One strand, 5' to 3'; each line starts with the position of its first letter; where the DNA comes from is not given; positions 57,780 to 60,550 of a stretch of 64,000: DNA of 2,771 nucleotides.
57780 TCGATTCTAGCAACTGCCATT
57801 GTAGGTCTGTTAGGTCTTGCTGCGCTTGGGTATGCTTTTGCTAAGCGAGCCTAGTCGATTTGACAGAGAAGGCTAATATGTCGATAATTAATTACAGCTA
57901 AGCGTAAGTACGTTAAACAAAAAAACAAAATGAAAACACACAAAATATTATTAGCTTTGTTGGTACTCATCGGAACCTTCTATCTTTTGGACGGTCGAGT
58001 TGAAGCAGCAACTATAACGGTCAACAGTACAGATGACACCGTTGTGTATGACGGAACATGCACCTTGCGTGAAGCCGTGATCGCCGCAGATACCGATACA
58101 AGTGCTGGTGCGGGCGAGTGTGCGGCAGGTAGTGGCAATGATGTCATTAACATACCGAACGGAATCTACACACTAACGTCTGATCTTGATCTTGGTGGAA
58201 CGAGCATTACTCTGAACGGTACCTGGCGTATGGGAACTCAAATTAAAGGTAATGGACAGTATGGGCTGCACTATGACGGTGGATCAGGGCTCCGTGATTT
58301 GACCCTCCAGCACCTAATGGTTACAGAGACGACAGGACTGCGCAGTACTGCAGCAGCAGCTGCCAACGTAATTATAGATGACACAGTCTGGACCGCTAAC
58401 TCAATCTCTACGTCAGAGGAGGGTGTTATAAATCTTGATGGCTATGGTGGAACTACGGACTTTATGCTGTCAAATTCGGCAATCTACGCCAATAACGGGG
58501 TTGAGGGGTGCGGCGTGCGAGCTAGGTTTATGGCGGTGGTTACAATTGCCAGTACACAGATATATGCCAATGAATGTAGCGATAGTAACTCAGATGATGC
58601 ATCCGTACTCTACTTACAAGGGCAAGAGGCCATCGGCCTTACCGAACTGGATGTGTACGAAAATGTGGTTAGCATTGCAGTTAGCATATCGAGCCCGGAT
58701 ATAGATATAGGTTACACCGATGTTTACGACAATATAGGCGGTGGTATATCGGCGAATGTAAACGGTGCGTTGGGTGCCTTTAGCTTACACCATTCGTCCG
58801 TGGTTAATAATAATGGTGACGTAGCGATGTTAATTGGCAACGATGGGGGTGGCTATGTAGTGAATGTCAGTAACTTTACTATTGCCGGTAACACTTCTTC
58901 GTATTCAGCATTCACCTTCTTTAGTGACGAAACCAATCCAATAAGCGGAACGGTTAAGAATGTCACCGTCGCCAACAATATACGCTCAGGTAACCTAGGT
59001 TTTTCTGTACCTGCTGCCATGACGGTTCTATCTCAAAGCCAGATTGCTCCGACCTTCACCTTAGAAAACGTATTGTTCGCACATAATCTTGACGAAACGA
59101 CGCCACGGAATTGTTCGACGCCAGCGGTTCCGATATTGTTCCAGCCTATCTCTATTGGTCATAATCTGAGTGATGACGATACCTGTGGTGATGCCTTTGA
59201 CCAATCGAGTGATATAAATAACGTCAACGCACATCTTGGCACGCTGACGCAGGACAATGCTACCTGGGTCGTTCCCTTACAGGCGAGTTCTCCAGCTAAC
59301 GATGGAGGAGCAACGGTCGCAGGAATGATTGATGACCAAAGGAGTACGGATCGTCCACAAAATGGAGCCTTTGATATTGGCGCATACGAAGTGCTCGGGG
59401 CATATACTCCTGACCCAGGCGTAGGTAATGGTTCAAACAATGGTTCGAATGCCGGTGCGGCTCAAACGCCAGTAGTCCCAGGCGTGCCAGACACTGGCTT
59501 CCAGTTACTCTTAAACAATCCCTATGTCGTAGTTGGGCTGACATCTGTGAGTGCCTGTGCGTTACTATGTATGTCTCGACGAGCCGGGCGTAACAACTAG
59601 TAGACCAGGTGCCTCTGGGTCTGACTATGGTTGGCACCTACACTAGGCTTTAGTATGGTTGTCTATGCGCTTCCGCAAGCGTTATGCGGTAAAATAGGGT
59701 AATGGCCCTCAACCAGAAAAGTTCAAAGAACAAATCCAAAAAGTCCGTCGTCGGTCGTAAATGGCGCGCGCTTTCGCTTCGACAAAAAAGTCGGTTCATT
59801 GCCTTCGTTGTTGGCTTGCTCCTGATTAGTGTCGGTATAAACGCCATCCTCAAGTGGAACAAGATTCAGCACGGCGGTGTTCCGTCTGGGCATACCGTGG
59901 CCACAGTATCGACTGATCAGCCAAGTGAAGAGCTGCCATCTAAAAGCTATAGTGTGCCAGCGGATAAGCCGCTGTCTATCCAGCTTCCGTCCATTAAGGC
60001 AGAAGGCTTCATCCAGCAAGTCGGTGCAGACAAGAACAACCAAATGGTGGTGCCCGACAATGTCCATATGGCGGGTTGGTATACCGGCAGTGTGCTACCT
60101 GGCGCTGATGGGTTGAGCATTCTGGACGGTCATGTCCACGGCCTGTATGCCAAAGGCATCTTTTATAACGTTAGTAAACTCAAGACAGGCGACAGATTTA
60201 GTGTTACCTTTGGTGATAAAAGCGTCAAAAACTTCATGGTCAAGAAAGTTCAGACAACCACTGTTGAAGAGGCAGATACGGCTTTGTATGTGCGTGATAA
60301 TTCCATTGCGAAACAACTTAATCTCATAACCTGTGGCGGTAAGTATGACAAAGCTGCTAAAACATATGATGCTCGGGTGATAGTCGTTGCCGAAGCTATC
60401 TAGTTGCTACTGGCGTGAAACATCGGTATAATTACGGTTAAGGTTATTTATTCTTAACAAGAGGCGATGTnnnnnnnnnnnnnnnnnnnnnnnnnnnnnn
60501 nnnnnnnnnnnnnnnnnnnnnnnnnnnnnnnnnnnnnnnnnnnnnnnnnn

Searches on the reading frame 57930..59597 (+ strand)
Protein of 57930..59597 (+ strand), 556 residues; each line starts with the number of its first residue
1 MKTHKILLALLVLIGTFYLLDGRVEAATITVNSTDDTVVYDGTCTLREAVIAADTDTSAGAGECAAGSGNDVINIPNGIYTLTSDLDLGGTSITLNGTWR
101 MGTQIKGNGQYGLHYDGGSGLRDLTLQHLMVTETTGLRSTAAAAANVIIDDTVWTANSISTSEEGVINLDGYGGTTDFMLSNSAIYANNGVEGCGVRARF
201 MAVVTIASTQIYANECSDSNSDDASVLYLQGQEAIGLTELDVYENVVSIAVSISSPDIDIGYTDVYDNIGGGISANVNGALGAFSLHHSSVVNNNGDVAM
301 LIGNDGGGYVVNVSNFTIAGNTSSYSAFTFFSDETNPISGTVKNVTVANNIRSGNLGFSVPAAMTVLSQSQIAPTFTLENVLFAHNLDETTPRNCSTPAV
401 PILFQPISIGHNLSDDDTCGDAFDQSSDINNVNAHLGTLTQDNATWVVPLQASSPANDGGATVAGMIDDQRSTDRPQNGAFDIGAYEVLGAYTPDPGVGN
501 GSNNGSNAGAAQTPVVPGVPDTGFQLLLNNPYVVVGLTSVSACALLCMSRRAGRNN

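Call 44: search_protein_families(library=ncbifam, proteins=[window:57930-59597:+], max_evalue=0.01)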
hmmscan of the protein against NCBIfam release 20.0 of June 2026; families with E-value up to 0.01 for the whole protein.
window:57930-59597:+ (556 aa): 2 families
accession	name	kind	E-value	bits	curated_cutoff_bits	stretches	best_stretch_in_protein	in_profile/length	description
NF041518.1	choice_anch_Q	domain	2.7e-11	43.5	25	1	434-488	2-57/58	choice-of-anchor Q domain-containing protein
TIGR04214.1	CSLREA_Nterm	domain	2.2e-07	30.6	25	1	29-53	1-26/27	CSLREA domain-containing protein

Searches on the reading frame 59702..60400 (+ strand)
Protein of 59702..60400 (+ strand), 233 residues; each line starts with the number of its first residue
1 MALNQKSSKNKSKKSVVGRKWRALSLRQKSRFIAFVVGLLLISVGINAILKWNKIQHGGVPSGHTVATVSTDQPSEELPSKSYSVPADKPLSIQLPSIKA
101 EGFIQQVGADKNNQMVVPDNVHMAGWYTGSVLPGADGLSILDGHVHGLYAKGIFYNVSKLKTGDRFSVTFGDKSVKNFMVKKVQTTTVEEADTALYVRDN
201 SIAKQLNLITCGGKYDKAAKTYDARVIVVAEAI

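Call 44: search_protein_families(library=ncbifam, proteins=[window:59702-60400:+], max_evalue=0.01)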
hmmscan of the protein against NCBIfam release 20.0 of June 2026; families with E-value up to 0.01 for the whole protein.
window:59702-60400:+ (233 aa): 7 families
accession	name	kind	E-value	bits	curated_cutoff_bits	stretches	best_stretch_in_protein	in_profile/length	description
NF033748.1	class_F_sortase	subfamily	5.4e-33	113.8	166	1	84-231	5-153/155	class F sortase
NF058671.1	sortase_SrtD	exception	6.7e-07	29.2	140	1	33-211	4-168/187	class D sortase, LPxTATN-specific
TIGR01076.1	sortase_fam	subfamily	9.4e-07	28.7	39.35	1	124-230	27-132/136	sortase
NF033745.1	class_C_sortase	subfamily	7.9e-05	22.5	160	1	134-211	132-204/220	class C sortase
NF033746.1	class_D_sortase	subfamily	0.00011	22.1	165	1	124-211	37-114/135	class D sortase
TIGR03784.1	marine_sortase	equivalog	0.0022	17.6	158.25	1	125-229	79-173/174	class GN sortase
NF033747.1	class_E_sortase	subfamily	0.004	17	160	1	123-218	99-196/211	class E sortase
